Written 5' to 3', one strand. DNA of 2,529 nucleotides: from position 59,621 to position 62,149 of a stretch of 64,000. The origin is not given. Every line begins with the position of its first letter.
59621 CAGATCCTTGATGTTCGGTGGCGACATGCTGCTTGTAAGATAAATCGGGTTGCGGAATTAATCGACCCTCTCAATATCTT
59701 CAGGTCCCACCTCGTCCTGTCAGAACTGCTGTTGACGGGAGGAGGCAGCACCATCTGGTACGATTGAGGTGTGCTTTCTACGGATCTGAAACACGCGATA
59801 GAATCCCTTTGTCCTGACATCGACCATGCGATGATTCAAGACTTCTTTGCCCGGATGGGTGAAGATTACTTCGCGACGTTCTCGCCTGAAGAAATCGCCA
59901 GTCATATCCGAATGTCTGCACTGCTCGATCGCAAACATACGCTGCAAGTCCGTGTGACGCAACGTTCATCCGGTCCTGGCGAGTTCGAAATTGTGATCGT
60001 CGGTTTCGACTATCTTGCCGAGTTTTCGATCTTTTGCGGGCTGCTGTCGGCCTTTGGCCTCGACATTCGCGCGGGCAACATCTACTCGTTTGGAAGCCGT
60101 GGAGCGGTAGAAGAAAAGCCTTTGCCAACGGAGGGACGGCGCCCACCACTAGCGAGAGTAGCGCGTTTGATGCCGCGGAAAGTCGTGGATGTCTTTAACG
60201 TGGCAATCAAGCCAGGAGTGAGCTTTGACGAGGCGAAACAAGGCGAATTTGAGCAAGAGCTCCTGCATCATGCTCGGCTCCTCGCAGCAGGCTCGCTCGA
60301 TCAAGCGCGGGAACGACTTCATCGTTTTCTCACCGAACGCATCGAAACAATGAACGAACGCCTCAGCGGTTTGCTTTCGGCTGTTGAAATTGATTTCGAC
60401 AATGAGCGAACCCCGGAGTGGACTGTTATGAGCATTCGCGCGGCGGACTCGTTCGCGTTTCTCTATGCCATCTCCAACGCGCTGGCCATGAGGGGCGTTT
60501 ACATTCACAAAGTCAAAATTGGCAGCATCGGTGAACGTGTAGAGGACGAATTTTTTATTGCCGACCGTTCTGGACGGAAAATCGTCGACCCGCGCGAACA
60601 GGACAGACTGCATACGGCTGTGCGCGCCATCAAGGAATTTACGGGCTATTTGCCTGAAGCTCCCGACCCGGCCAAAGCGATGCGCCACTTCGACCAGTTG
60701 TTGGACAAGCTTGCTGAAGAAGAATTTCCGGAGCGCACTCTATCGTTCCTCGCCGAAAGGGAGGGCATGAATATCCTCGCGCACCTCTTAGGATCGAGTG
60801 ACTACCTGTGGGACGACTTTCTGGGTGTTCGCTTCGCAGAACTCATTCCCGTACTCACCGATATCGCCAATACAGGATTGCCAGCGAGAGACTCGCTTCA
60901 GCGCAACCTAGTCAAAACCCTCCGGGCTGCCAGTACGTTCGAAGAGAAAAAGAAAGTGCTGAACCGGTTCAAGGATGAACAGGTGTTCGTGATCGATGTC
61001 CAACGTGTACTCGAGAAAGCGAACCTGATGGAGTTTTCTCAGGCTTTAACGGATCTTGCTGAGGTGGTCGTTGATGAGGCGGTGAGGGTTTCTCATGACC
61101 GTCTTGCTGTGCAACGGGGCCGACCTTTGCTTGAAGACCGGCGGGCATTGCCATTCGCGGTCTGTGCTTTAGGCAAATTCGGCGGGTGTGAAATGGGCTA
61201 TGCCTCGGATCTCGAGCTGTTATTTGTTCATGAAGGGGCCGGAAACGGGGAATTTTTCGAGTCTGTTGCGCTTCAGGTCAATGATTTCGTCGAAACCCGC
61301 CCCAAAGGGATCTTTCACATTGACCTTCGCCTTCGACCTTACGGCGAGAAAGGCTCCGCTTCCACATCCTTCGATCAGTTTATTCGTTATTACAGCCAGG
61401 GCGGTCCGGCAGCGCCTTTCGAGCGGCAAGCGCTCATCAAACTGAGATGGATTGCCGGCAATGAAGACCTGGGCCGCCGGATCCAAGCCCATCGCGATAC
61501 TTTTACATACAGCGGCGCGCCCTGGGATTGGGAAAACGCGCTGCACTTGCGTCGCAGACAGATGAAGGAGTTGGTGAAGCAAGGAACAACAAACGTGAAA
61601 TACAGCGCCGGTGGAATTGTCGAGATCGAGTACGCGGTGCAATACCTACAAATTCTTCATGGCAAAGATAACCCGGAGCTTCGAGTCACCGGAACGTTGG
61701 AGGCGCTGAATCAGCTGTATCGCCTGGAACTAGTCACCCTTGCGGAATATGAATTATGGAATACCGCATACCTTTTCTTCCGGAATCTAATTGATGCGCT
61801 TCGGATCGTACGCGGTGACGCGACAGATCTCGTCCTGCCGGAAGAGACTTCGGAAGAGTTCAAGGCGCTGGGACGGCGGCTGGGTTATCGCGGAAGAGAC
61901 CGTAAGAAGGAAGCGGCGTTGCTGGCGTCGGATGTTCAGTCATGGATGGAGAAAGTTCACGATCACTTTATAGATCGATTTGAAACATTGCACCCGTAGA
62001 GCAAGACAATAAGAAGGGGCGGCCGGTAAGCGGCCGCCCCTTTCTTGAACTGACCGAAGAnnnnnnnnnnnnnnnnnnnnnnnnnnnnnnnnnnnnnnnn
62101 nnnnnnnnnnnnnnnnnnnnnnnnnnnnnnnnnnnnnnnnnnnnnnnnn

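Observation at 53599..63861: Dense nitrogen-control supercluster with two GSI genes, glnD, split glnE and glnB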

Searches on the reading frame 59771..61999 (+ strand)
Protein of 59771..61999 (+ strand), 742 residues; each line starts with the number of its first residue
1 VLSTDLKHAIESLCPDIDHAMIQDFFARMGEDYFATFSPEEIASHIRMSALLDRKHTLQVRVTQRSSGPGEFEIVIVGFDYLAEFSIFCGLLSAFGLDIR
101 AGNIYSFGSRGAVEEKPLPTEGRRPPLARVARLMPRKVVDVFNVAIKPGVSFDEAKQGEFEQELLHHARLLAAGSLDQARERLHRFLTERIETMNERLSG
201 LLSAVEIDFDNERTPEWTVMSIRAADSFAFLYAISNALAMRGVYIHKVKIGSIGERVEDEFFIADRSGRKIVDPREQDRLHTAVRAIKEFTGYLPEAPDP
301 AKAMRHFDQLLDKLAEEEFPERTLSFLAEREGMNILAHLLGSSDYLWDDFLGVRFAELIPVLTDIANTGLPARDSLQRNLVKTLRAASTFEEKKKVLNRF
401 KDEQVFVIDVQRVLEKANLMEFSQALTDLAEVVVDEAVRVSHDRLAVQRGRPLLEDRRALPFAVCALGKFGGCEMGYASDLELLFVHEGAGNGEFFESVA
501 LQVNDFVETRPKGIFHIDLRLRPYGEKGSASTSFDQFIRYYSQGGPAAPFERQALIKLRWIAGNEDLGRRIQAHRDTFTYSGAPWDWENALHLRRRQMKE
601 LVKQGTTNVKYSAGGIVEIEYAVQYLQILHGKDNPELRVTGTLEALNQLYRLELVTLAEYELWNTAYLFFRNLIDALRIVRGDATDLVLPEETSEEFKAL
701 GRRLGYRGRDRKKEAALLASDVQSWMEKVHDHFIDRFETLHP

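Call 3: search_protein_families(library=pfam, proteins=[window:59771-61999:+], max_evalue=0.01)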
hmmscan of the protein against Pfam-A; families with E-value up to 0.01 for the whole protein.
window:59771-61999:+ (742 aa): 3 families
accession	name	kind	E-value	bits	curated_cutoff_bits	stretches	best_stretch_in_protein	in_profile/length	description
PF03710.21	GlnE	-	1.2e-36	126.8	24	1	336-571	4-249/252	Glutamate-ammonia ligase adenylyltransferase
PF08335.16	GlnD_UR_UTase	-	9.7e-15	55.3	21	1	604-733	23-137/141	GlnD PII-uridylyltransferase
PF24931.1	ACT_ACR9_3rd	-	4.7e-06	27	27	1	207-285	2-81/98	ACR9-like, ACT-like domain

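Call 4: search_protein_families(library=ncbifam, proteins=[window:59771-61999:+], max_evalue=0.01)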
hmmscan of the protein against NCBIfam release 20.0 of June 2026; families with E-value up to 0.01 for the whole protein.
window:59771-61999:+ (742 aa): 11 families
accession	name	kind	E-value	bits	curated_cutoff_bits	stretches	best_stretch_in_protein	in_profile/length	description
NF008292.0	PRK11072.1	equivalog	8.1e-53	179.7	487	2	273-577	498-809/946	bifunctional [glutamate--ammonia ligase]-adenylyl-L-tyrosine phosphorylase/[glutamate--ammonia-ligase] adenylyltransferase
NF010707.0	PRK14109.1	equivalog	1e-48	166.2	625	1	279-730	36-492/1010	bifunctional [glutamine synthetase] adenylyltransferase/[glutamine synthetase]-adenylyl-L-tyrosine phosphorylase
NF010706.0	PRK14108.1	equivalog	9.7e-44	149.3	724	2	293-573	541-825/986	bifunctional [glutamine synthetase] adenylyltransferase/[glutamine synthetase]-adenylyl-L-tyrosine phosphorylase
TIGR01693.1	UTase_glnD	equivalog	1.1e-21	76.9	519.4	1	9-285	607-846/850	[protein-PII] uridylyltransferase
NF003467.0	PRK05092.1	equivalog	7.6e-21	73.6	959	2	179-286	815-921/940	[protein-PII] uridylyltransferase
NF001366.0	PRK00275.1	equivalog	1.2e-12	46.6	1299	1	201-284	798-881/895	[protein-PII] uridylyltransferase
NF002895.0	PRK03381.1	equivalog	4.6e-12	44.8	631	1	51-286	582-775/782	[protein-PII] uridylyltransferase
NF003448.0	PRK05007.1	equivalog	4.9e-12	44.5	1255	1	189-283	780-873/884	bifunctional uridylyltransferase/uridylyl-removing protein GlnD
NF002837.0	PRK03059.1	equivalog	2.7e-10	39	1010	1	203-283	775-850/857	[protein-PII] uridylyltransferase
NF002487.0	PRK01759.1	equivalog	4.9e-10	38.3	890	1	149-285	724-858/862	bifunctional uridylyltransferase/uridylyl-removing protein GlnD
NF003347.0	PRK04374.1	equivalog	5.3e-07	28.2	1567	1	194-286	773-864/869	[protein-PII] uridylyltransferase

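Call 7: find_related_loci(query=window:59771-61999:+, collection=genome_contigs, flank=10000)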
Query window:59771-61999:+ (742 aa) in genome_contigs; peptide patterns used: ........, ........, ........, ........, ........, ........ (x = any residue, [..] = any of these).
94 stretches matched a pattern; 3 encode a relative of the query (tblastn E <= 1e-3); 3 distinct loci.
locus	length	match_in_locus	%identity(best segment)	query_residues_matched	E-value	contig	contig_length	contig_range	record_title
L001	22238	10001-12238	63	1-739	0e+0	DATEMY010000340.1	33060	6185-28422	MAG TPA_asm: Blastocatellia bacterium isolate SMAG_U8955 k141_907253, whole genome shotgun sequence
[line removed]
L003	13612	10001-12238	56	1-740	0e+0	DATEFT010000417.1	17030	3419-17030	MAG TPA_asm: Blastocatellia bacterium isolate SMAG_U8766 k141_366515, whole genome shotgun sequence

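Call 8: find_homologous_proteins(query=window:59771-61999:+)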
Query window:59771-61999:+ (742 aa): 955 proteins with E <= 0.001 among 8000 candidates; the best 120 are listed.
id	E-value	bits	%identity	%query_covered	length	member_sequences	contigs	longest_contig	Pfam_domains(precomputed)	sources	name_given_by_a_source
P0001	0.0e+0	1624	100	97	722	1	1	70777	PF08335.17,PF03710.22,PF24931.2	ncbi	-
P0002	0.0e+0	1060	64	100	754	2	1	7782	PF08335.17,PF03710.22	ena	-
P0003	0.0e+0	1058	64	100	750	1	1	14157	PF08335.17,PF03710.22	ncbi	-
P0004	0.0e+0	1057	64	99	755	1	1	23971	PF08335.17,PF03710.22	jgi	jgi:glutamate-ammonia-ligase adenylyltransferase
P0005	0.0e+0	1051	63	100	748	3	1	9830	PF08335.17,PF03710.22,PF27446.1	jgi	jgi:[glutamine synthetase] adenylyltransferase / [glutamine synthetase]-adenylyl-L-tyrosine phosphor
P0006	0.0e+0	1049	64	99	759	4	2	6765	PF08335.17,PF03710.22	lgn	-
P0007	0.0e+0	1046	65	99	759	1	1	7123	PF08335.17,PF03710.22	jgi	jgi:glutamate-ammonia-ligase adenylyltransferase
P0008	0.0e+0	1046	63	100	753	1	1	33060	PF08335.17,PF03710.22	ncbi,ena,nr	ncbi:MAG TPA: hypothetical protein VJ810_21170 [Blastocatellia bacterium]|nr:hypothetical protein [B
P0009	0.0e+0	1046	63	100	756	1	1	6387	PF08335.17,PF03710.22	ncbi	ncbi:MAG: hypothetical protein ACREAB_19195 [Blastocatellia bacterium]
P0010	0.0e+0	1045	63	99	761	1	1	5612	PF08335.17,PF03710.22,PF27446.1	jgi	jgi:glutamate-ammonia-ligase adenylyltransferase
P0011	0.0e+0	1031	63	100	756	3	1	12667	PF08335.17,PF03710.22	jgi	jgi:glutamate-ammonia-ligase adenylyltransferase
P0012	0.0e+0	1030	63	100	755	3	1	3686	PF08335.17,PF03710.22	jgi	-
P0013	0.0e+0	1028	64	100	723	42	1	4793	PF08335.17,PF03710.22,PF24931.2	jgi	-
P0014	0.0e+0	1027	63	99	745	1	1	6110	PF08335.17,PF03710.22,PF27446.1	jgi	-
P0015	0.0e+0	1027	64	96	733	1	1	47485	PF08335.17,PF03710.22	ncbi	-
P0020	4.6e-298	1009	63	100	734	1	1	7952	PF08335.17,PF03710.22,PF27446.1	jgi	jgi:glutamate-ammonia-ligase adenylyltransferase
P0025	8.5e-297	1005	62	99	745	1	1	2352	PF08335.17,PF03710.22,PF27446.1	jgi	jgi:glutamate-ammonia-ligase adenylyltransferase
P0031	4.0e-295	999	64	99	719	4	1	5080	PF08335.17,PF03710.22,PF27446.1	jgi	jgi:glutamate-ammonia-ligase adenylyltransferase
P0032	1.3e-294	998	63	99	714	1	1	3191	PF08335.17,PF03710.22,PF27446.1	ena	-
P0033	4.3e-294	996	61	100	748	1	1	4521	PF08335.17,PF03710.22,PF27446.1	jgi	jgi:[glutamine synthetase] adenylyltransferase / [glutamine synthetase]-adenylyl-L-tyrosine phosphor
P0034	1.6e-293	994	62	100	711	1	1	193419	PF08335.17,PF03710.22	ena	-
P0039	2.7e-292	990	61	99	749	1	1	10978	PF08335.17,PF03710.22,PF27446.1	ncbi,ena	ncbi:MAG TPA: hypothetical protein VIM99_11335 [Blastocatellia bacterium]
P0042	5.4e-292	989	64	99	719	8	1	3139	PF08335.17,PF03710.22,PF24931.2,PF27446.1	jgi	-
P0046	1.2e-291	988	63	99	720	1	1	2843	PF08335.17,PF03710.22,PF24931.2,PF27446.1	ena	-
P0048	1.3e-290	984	64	96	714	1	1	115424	PF08335.17,PF03710.22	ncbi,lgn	-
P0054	7.0e-288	975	61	98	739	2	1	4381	PF08335.17,PF03710.22,PF27446.1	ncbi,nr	ncbi:MAG: hypothetical protein J2P21_31520, partial [Chloracidobacterium sp.]|nr:hypothetical protei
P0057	2.7e-287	973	60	100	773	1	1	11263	PF08335.17,PF03710.22,PF27446.1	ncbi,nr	ncbi:MAG: hypothetical protein J2P52_01100 [Blastocatellia bacterium]|nr:hypothetical protein [Blast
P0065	8.4e-283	958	61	99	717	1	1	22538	PF08335.17,PF03710.22,PF24931.2,PF27446.1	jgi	jgi:glutamate-ammonia-ligase adenylyltransferase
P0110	1.1e-267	908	60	99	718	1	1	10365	PF08335.17,PF03710.22,PF27446.1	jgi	-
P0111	1.6e-267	908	59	99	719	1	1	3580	PF08335.17,PF03710.22,PF27446.1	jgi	-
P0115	2.8e-266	904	58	99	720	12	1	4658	PF08335.17,PF03710.22,PF27446.1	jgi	jgi:glutamate-ammonia-ligase adenylyltransferase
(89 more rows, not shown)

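Call 10: find_encoding_contigs(protein=P0001, flank=10000, max_places=3)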
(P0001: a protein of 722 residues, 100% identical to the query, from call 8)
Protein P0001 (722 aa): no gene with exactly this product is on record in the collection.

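Call 11: search_solved_structures(query=window:59771-61999:+, max_evalue=0.001)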
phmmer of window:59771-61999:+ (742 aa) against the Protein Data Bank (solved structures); distinct sequences matched with E-value up to 0.001: 2.
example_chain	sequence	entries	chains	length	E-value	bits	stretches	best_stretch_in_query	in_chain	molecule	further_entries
1v4a_A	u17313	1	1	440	6.4e-25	91.1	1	422-691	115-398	Glutamate-ammonia-ligase adenylyltransferase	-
3k7d_A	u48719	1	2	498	1.9e-24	89.5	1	373-672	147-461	Glutamate-ammonia-ligase adenylyltransferase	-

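Call 18: find_encoding_contigs(protein=P0034, flank=10000, max_places=1)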
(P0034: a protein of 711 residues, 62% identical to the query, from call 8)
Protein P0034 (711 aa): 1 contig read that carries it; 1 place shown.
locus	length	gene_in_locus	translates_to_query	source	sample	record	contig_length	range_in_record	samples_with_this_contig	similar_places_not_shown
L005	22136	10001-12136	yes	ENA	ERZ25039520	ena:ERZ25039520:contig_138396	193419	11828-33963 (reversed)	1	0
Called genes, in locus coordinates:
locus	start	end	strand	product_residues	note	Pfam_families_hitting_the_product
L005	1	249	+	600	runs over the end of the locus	PF13231:PMT_2 (weak), PF13371:TPR_9 (faint), PF13424:TPR_12 (faint), PF00515:TPR_1, PF07719:TPR_2 (weak), PF13181:TPR_8 (weak), PF13414:TPR_11 (weak), PF13432:TPR_16 (weak), +6 more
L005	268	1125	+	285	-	-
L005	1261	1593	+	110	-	-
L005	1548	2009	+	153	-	-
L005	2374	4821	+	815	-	PF01909:NTP_transf_2 (faint), PF08335:GlnD_UR_UTase, PF01966:HD (weak), PF01842:ACT (weak)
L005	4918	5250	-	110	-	PF00543:P-II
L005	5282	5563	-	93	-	-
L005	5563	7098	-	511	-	PF03710:GlnE, PF08335:GlnD_UR_UTase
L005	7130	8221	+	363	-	PF00266:Aminotran_5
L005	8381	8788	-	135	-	PF00135:COesterase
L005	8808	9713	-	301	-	PF00135:COesterase, PF20434:BD-FAE (weak), PF07859:Abhydrolase_3 (faint)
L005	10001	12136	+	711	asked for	PF03710:GlnE, PF08335:GlnD_UR_UTase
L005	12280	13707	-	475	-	-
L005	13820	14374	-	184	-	PF00120:Gln-synt_C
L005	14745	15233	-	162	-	PF03951:Gln-synt_N, PF00120:Gln-synt_C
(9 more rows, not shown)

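Call 19: find_encoding_contigs(protein=P0048, flank=10000, max_places=1)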
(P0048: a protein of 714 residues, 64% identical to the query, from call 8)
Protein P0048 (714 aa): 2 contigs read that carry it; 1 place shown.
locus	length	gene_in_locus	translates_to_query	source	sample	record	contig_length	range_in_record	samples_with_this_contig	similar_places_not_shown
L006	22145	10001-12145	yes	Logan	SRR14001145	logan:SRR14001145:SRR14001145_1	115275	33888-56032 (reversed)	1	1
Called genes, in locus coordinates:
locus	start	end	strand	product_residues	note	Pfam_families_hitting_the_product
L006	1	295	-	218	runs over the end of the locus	PF02397:Bac_transf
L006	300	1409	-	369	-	PF13439:Glyco_transf_4, PF13524:Glyco_trans_1_2 (faint), PF00534:Glycos_transf_1, PF13692:Glyco_trans_1_4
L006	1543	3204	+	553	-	PF23914:TPR_CcmH_CycH (faint), PF13428:TPR_14 (faint), PF24575:TPR_Slam (faint), PF00515:TPR_1 (weak), PF07719:TPR_2 (weak), PF13371:TPR_9 (weak), PF13432:TPR_16, PF14559:TPR_19 (weak), +6 more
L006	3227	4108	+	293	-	-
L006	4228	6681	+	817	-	PF08335:GlnD_UR_UTase (weak), PF27444:GlnD_3rd (weak), PF01966:HD (weak), PF01842:ACT (faint)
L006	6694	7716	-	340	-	PF00034:Cytochrom_C (faint), PF13442:Cytochrome_CBB3 (weak)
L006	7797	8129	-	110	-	PF00543:P-II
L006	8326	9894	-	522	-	PF03710:GlnE, PF08335:GlnD_UR_UTase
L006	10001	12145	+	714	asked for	PF03710:GlnE, PF08335:GlnD_UR_UTase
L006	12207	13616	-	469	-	PF03951:Gln-synt_N, PF00120:Gln-synt_C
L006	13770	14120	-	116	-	-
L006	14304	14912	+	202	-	PF09335:VTT_dom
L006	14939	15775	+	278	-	PF09865:DUF2092 (faint), PF14125:DUF4292 (weak)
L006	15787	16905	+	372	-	PF12704:MacB_PCD, PF02687:FtsX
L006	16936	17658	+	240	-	PF02463:SMC_N, PF13175:AAA_15 (faint), PF00005:ABC_tran, PF13304:AAA_21 (faint)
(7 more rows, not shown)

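Call 20: find_encoding_contigs(protein=P0015, flank=10000, max_places=1)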
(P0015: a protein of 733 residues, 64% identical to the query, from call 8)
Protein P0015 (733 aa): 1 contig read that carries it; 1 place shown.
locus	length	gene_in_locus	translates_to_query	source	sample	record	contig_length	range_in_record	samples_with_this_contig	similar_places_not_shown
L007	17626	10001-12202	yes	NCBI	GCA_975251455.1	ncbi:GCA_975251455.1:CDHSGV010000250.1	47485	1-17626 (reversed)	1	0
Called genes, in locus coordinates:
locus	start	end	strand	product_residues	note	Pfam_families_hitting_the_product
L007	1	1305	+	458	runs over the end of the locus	PF08811:DUF1800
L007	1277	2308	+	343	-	PF07394:DUF1501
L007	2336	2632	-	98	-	-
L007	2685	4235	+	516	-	PF01590:GAF, PF13185:GAF_2, PF00158:Sigma54_activat, PF14532:Sigma54_activ_2, PF07728:AAA_5, PF25601:AAA_lid_14, PF02954:HTH_8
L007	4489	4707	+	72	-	-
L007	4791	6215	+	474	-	PF03951:Gln-synt_N, PF00120:Gln-synt_C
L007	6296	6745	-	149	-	PF02661:Fic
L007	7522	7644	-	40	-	-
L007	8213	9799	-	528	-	PF03710:GlnE, PF08335:GlnD_UR_UTase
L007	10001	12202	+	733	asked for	PF03710:GlnE, PF08335:GlnD_UR_UTase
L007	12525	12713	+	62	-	-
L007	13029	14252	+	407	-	PF12704:MacB_PCD, PF02687:FtsX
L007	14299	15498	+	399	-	PF12704:MacB_PCD, PF02687:FtsX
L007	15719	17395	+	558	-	PF00920:ILVD_EDD_N, PF24877:ILV_EDD_C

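Call 28: search_protein_representatives(protein=window:59771-61999:+)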
Query: 742 residues. Proteins with E-value up to 0.001 (for the whole library): 8910; up to 1e-10: 5387; up to 1e-30: 2329. The best 150 are listed.
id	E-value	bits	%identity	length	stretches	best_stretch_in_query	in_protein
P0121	2.1e-192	657.9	47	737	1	5-741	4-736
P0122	2.7e-183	627.9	60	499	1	240-738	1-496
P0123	2.5e-179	614.7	43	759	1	4-733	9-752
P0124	9.3e-171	586.4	43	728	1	21-732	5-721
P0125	2.8e-170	584.8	44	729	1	9-738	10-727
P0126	1.3e-169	582.6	36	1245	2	23-709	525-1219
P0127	1.7e-169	582.2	39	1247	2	25-710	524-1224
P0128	6.5e-169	580.3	57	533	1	9-519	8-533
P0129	7.7e-168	576.8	37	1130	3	134-712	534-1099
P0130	1.4e-164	565.9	44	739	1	10-735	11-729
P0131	4.6e-162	557.7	43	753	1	10-735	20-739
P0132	6.2e-161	553.9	37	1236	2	31-732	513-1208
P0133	8.8e-160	550.1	33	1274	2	5-728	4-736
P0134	9.8e-158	543.4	42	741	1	11-713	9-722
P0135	9.9e-157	540.0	42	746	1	5-734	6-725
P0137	2.8e-154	531.9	35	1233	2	26-720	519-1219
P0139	3.2e-152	525.2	33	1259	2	8-740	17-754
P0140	3.9e-152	524.9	38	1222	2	54-725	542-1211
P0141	1.7e-150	519.4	33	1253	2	21-737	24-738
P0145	2.5e-147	509.0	34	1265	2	12-737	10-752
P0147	1.0e-146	506.9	35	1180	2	162-718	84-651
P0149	9.0e-145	500.5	35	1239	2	33-729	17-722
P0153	2.1e-142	492.7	32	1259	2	4-721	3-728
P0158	3.1e-140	485.5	38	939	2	21-712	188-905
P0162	3.1e-137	475.6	40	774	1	17-710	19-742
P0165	1.5e-136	473.3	32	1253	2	20-737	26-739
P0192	6.8e-129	448.0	33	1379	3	135-712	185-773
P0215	1.4e-123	430.4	38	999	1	28-713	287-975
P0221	3.9e-122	425.7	36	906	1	10-721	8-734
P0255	4.2e-112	392.5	34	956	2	296-726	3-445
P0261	1.1e-109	384.5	35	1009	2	273-704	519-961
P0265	4.3e-108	379.3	35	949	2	335-737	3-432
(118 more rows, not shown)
